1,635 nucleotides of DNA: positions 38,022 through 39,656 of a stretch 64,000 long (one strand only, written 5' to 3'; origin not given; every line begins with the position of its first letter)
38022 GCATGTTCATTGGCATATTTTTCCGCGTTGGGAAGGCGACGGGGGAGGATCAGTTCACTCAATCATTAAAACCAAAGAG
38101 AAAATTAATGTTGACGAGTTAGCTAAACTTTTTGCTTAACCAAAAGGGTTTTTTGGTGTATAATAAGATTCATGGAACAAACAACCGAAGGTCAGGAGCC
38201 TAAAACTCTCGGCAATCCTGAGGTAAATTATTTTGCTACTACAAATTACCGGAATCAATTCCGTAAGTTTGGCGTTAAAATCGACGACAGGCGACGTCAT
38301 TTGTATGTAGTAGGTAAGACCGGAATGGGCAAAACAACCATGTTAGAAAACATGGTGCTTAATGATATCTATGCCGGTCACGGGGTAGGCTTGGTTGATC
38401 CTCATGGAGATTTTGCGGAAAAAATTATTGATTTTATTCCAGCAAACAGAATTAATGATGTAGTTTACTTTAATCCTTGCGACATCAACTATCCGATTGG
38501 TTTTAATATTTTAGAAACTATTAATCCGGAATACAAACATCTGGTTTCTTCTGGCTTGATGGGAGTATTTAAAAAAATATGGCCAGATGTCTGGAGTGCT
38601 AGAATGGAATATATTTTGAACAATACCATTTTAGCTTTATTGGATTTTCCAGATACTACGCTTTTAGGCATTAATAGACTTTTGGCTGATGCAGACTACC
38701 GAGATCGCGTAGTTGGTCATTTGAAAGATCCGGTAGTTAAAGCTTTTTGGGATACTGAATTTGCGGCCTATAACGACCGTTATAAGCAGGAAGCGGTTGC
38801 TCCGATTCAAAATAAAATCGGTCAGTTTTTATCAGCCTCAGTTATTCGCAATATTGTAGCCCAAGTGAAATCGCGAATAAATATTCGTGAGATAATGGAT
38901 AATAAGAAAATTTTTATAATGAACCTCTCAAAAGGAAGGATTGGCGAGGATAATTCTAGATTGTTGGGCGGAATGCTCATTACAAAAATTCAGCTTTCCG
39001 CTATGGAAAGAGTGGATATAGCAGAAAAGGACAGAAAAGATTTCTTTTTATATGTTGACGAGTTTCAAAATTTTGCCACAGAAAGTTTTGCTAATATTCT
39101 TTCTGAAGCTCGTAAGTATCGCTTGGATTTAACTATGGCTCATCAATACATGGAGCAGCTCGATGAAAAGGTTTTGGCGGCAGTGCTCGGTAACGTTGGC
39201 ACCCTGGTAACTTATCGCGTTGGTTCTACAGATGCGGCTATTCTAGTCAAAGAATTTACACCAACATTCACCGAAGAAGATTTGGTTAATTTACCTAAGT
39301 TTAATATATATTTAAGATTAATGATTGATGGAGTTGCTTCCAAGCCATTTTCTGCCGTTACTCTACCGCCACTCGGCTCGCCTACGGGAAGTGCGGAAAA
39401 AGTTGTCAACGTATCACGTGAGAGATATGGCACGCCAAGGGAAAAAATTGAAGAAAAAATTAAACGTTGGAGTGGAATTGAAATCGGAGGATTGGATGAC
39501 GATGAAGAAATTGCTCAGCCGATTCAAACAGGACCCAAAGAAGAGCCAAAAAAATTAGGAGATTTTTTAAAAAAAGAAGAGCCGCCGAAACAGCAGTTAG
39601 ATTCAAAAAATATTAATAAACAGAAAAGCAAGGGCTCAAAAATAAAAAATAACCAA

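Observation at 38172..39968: Orphan soluble VirD4/TraG-like coupling ATPase with a long disordered K/E/P-rich tail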

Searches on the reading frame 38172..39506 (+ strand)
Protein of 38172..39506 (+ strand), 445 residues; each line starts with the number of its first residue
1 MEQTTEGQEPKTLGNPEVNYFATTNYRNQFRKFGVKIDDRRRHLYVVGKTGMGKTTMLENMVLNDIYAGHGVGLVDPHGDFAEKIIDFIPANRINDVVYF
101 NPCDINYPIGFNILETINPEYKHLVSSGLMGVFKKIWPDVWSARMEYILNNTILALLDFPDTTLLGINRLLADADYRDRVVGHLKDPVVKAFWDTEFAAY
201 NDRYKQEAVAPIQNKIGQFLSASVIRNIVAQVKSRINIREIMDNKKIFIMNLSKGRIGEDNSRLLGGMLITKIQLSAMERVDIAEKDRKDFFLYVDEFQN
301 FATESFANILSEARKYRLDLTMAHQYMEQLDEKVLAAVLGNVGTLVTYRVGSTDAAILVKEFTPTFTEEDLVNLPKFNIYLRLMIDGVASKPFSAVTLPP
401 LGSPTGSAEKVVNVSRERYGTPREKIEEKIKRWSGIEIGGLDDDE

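Call 54: find_homologous_proteins(query=A3, max_evalue=1e-10)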
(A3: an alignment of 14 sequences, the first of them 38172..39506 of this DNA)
Query A3 (14 sequences) (445 aa, profile of the alignment): 8000 proteins with E <= 1e-10 among 8000 candidates; the best 120 are listed.
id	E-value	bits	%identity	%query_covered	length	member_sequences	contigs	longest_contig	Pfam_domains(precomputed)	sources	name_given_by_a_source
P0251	0.0e+0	1046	-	-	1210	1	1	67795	PF10412.16,PF01935.24,PF00005.34,PF13555.13,PF13401.13,PF02534.21,PF01580.25,PF12696.14,PF25199.2,PF20720.4,PF13191.13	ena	-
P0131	7.5e-266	903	67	95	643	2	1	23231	PF10412.16,PF23477.2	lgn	-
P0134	1.9e-259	882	64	95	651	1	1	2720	PF10412.16,PF02534.21,PF12696.14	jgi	jgi:hypothetical protein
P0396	5.4e-258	877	66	95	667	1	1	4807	PF10412.16,PF02534.21,PF12696.14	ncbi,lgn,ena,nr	ncbi:MAG TPA: type IV secretion system DNA-binding domain-containing protein [Verrucomicrobiae bacte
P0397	4.6e-257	874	66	95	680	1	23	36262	PF10412.16,PF02534.21,PF12696.14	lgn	-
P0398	4.4e-256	870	64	95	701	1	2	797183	PF10412.16,PF02534.21,PF12696.14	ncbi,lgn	-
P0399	5.6e-256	870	63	95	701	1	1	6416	PF10412.16,PF02534.21,PF12696.14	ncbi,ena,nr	ncbi:MAG TPA: type IV secretion system DNA-binding domain-containing protein [Candidatus Binatia bac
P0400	1.1e-255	869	66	94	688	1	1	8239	PF10412.16,PF02534.21,PF12696.14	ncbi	ncbi:MAG: type IV secretion system DNA-binding domain-containing protein [Candidatus Saccharibacteri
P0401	2.0e-255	868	69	94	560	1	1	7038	PF10412.16,PF01935.24,PF02534.21,PF12696.14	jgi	-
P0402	3.1e-255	868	65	94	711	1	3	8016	PF10412.16,PF02534.21,PF12696.14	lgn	-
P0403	7.4e-255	866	64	97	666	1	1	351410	PF10412.16,PF01935.24,PF02534.21,PF12696.14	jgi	jgi:hypothetical protein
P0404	7.9e-255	866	66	95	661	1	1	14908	PF10412.16,PF01935.24,PF02534.21,PF12696.14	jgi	jgi:hypothetical protein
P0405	3.3e-254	864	74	98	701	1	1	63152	PF10412.16,PF01935.24,PF12696.14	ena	-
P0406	3.9e-254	864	65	95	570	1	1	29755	PF10412.16,PF01935.24,PF13401.13,PF12696.14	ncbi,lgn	-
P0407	6.8e-254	863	64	95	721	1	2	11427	PF10412.16,PF01935.24,PF02534.21,PF12696.14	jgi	jgi:hypothetical protein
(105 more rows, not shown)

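Call 66: predict_structure(alignment_id=A4)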
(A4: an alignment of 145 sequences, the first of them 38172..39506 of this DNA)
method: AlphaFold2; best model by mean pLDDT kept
length: 445 residues; sequences in the alignment: 145
mean_pLDDT: 91.1   pTM: 0.89
mean pLDDT of the five models: 91.1, 89.9, 89.9, 89.9, 89.2
residues with pLDDT >= 90: 365; 70-90: 54; 50-70: 11; < 50: 15
segments of 3 or more residues with pLDDT < 50: 1-8, 439-445
pLDDT, mean of each block of 10 residues (from residue 1): 44 80 93 94 95 95 96 96 96 97 96 85 90 90 95 95 93 95 95 96 92 91 91 94 98 93 93 92 94 96 85 91 95 94 97 96 97 97 95 96 91 97 91 64 41
secondary structure, 60 per line:
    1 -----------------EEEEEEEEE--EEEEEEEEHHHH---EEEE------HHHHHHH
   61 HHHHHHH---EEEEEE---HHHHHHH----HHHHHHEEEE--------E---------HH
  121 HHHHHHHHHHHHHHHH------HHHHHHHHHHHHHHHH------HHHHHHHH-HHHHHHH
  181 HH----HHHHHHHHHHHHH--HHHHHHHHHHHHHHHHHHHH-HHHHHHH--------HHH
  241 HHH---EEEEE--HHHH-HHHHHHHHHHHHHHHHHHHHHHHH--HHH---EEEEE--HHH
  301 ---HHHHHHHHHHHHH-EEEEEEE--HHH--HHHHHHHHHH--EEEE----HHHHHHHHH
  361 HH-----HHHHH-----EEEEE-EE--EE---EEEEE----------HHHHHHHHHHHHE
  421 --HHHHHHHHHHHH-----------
elements in order: E18-26 E29-36 H37-40 E44-47 H54-67 E71-76 H80-86 H91-96 E97-100 H119-136 H143-158 H165-172 H174-182 H187-199 H202-221 H223-229 H238-243 E247-251 H254-257 H259-282 E291-295 H304-316 E318-324 H332-341 E344-347 H352-362 H368-372 E378-382 E393-397 H408-419 H423-434

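Call 69: fold_search(model_id=the predicted structure, library=pdb)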
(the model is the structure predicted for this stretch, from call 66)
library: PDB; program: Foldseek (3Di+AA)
matches with E <= 10: 870; with E <= 0.001: 115
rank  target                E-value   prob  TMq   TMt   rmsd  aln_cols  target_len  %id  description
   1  1gl6_B                3.0e-13  1.00  0.58  0.61   5.1       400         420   18  Plasmid coupling protein TrwB in complex with the non-hydrolysable GTP analogue GDPNP (released 2002-05-16)
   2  1gl6_E                8.3e-13  1.00  0.63  0.67   4.7       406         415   18  Plasmid coupling protein TrwB in complex with the non-hydrolysable GTP analogue GDPNP (released 2002-05-16)
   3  1e9s_I                1.0e-12  1.00  0.60  0.62   5.0       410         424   16  Bacterial conjugative coupling protein TrwBdeltaN70. Unbound monoclinic form. (released 2001-02-06)
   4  1gl6_A                1.1e-12  1.00  0.60  0.64   5.0       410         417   18  Plasmid coupling protein TrwB in complex with the non-hydrolysable GTP analogue GDPNP (released 2002-05-16)
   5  1e9s_E                1.3e-12  1.00  0.60  0.62   6.0       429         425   16  Bacterial conjugative coupling protein TrwBdeltaN70. Unbound monoclinic form. (released 2001-02-06)
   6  1e9s_K                1.4e-12  1.00  0.63  0.66   4.9       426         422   16  Bacterial conjugative coupling protein TrwBdeltaN70. Unbound monoclinic form. (released 2001-02-06)
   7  1gki_G                1.8e-12  1.00  0.61  0.65   4.7       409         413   18  Plasmid coupling protein TrwB in complex with ADP and Mg2+. (released 2002-05-16)
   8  1gl6_G                2.4e-12  1.00  0.62  0.66   4.8       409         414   18  Plasmid coupling protein TrwB in complex with the non-hydrolysable GTP analogue GDPNP (released 2002-05-16)
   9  1e9s_B                2.5e-12  1.00  0.60  0.63   4.9       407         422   17  Bacterial conjugative coupling protein TrwBdeltaN70. Unbound monoclinic form. (released 2001-02-06)
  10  1e9s_G                2.5e-12  1.00  0.61  0.63   6.0       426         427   17  Bacterial conjugative coupling protein TrwBdeltaN70. Unbound monoclinic form. (released 2001-02-06)
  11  1gl7_B                2.7e-12  1.00  0.61  0.65   4.9       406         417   18  Plasmid coupling protein TrwB in complex with the non-hydrolisable ATP-analogue ADPNP. (released 2002-05-16)
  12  1e9s_J                2.7e-12  1.00  0.59  0.61   5.0       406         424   17  Bacterial conjugative coupling protein TrwBdeltaN70. Unbound monoclinic form. (released 2001-02-06)
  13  1gki_A                2.9e-12  1.00  0.61  0.65   4.7       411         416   18  Plasmid coupling protein TrwB in complex with ADP and Mg2+. (released 2002-05-16)
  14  1e9s_L                2.9e-12  1.00  0.60  0.62   4.9       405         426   16  Bacterial conjugative coupling protein TrwBdeltaN70. Unbound monoclinic form. (released 2001-02-06)
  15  1gki_D                3.1e-12  1.00  0.61  0.65   4.9       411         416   17  Plasmid coupling protein TrwB in complex with ADP and Mg2+. (released 2002-05-16)
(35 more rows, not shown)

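Call 89: search_dna_similar(query=window:38172-39506:+, collection=plasmids, mode=protein, max_rows=12)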
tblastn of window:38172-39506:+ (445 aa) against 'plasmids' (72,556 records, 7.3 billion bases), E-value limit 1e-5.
Records with a match: 324; places in all: 333; records where one place covers at least 80% of the query: 143.
Best place of each record, by identity: <60% 324.
By first word of the organism name: Streptomyces 107; Bacillus 51; Staphylococcus 33; Clostridium 18; Natrinema 12; Sulfolobus 11; Haladaptatus 10; Halomontanus 6; Bradyrhizobium 5; Paenibacillus 4; and 50 more.
By predicted mobility (MOB-suite, as given by PLSDB): non-mobilizable 256; mobilizable 56; conjugative 12.
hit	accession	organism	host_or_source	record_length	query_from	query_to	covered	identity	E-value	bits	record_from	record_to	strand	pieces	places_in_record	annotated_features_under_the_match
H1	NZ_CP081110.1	Sulfitobacter mediterraneus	-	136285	27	398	84%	39.2%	5e-93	314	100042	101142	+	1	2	type IV secretion system DNA-binding domain-containing protein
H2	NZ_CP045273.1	Priestia megaterium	pure culture,Paper surface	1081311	34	443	85%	37.4%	8e-24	278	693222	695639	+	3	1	none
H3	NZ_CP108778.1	Embleya sp. NBC_00896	-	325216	17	420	91%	31.9%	1e-61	223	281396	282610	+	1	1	type IV secretory system conjugative DNA transfer family protein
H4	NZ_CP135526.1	Halomontanus rarus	Salt lake,Salt lake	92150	23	421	90%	31.1%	5e-43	169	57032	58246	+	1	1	TraM recognition domain-containing protein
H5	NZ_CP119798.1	Halomontanus rarus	cell culture,sediment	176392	23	421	90%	30.4%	1e-41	165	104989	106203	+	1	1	TraM recognition domain-containing protein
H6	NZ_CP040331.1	Natrinema versiforme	-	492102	23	421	90%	30.1%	1e-43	171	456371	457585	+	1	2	TraM recognition domain-containing protein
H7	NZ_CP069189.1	Haloterrigena salifodinae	Salt Microbe,Salt Mine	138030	23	421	90%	30.1%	4e-43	169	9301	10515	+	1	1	TraM recognition domain-containing protein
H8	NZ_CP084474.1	Natrinema sp. DC36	cell culture,sediment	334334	23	421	90%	30.1%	2e-42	167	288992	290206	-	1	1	TraM recognition domain-containing protein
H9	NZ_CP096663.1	Halorussus limi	cell culture,saline soil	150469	30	421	88%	30.7%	3e-42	167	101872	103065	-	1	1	TraM recognition domain-containing protein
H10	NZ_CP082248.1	Natrinema sp. SYSU A 869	cell culture,salt lake sediment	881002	30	421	88%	30.5%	2e-37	152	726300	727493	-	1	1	none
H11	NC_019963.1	Natrinema pellirubrum DSM 15624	-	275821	23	421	90%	29.9%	2e-43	170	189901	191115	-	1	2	TraM recognition domain-containing protein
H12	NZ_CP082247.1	Natrinema sp. SYSU A 869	cell culture,salt lake sediment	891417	30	421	88%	30.0%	4e-36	149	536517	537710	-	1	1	type IV secretion system DNA-binding domain-containing protein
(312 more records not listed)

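Call 90: get_annotated_region(hit=H1, flank=7000)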
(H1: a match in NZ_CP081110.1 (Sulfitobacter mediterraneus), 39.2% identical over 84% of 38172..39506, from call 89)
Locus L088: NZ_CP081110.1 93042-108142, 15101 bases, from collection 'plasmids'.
description: Sulfitobacter mediterraneus strain M342 plasmid unnamed1, complete sequence
organism: Sulfitobacter mediterraneus (NCBI taxid 83219)
taxonomy: Bacteria; Pseudomonadota; Alphaproteobacteria; Rhodobacterales; Roseobacteraceae; Sulfitobacter; Sulfitobacter mediterraneus
host: -; source: -; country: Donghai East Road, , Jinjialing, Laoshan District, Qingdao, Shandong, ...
typing (MOB-suite, as given by PLSDB): non-mobilizable
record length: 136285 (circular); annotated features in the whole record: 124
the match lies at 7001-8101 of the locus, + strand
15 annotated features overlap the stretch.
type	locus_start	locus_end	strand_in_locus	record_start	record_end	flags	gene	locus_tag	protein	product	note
CDS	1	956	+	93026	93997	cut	repB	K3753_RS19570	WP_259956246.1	plasmid partitioning protein RepB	-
CDS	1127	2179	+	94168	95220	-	-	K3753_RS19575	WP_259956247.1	helix-turn-helix domain-containing protein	-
CDS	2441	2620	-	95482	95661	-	-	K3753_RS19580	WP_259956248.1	hypothetical protein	-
CDS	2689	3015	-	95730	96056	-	-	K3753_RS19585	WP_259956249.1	hypothetical protein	-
CDS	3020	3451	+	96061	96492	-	-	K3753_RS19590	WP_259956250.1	hypothetical protein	-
CDS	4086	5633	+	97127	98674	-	-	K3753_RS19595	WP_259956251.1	recombinase family protein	GO:0006310 - DNA recombination [Evidence IEA]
CDS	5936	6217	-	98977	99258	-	-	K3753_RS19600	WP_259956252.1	hypothetical protein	-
CDS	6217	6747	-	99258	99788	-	-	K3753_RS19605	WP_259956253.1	DUF3768 domain-containing protein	-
CDS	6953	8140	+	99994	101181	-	-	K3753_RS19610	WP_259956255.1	type IV secretion system DNA-binding domain-containing protein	-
CDS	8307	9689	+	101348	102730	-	-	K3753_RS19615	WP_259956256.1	transposase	GO:0006313 - DNA transposition [Evidence IEA]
CDS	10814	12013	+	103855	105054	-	-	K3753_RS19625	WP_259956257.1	IS91 family transposase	-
CDS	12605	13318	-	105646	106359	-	-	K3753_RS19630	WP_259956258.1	alpha/beta hydrolase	-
CDS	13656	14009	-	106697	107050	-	-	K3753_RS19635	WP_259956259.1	hypothetical protein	-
CDS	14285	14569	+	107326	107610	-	-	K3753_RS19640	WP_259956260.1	hypothetical protein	-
CDS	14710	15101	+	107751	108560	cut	-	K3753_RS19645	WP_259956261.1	GNAT family N-acetyltransferase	-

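Call 91: get_annotated_region(hit=H4, flank=7000)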
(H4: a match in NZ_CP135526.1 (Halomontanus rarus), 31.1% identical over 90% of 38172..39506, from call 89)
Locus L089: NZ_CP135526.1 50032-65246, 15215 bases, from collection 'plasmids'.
description: Halomontanus rarus strain KZCA124 plasmid unnamed4, complete sequence
organism: Halomontanus rarus (NCBI taxid 3034020)
taxonomy: Archaea; Euryarchaeota; Halobacteria; Halobacteriales; Natrialbaceae; Halomontanus; Halomontanus rarus
host: -; source: Salt lake,Salt lake; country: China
typing (MOB-suite, as given by PLSDB): non-mobilizable
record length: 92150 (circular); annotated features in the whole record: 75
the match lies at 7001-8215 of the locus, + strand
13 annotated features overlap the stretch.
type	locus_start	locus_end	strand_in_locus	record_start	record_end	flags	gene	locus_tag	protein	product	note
CDS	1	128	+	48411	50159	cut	-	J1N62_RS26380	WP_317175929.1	hypothetical protein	-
CDS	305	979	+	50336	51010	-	-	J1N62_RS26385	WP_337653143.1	hypothetical protein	-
CDS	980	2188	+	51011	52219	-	-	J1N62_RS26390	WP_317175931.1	hypothetical protein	-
CDS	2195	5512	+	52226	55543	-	-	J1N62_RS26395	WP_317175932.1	conjugal transfer protein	-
CDS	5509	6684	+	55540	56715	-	-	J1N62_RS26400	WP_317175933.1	hypothetical protein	-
CDS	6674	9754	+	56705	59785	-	-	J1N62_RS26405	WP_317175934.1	TraM recognition domain-containing protein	-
CDS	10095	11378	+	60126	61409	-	-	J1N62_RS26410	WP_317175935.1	hypothetical protein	-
CDS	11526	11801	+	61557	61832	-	-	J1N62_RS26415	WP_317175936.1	ribbon-helix-helix domain-containing protein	-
CDS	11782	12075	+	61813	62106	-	-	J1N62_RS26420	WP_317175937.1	type II toxin-antitoxin system RelE/ParE family toxin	-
CDS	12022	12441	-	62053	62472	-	-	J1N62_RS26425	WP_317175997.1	hypothetical protein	-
CDS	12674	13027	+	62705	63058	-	-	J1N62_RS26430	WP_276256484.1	HTH domain-containing protein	-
CDS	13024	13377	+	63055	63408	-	-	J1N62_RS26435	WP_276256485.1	type II toxin-antitoxin system PemK/MazF family toxin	-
CDS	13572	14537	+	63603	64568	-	-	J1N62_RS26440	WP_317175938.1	transcription initiation factor IIB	GO:0006352 - DNA-templated transcription initiation [Evidence IEA]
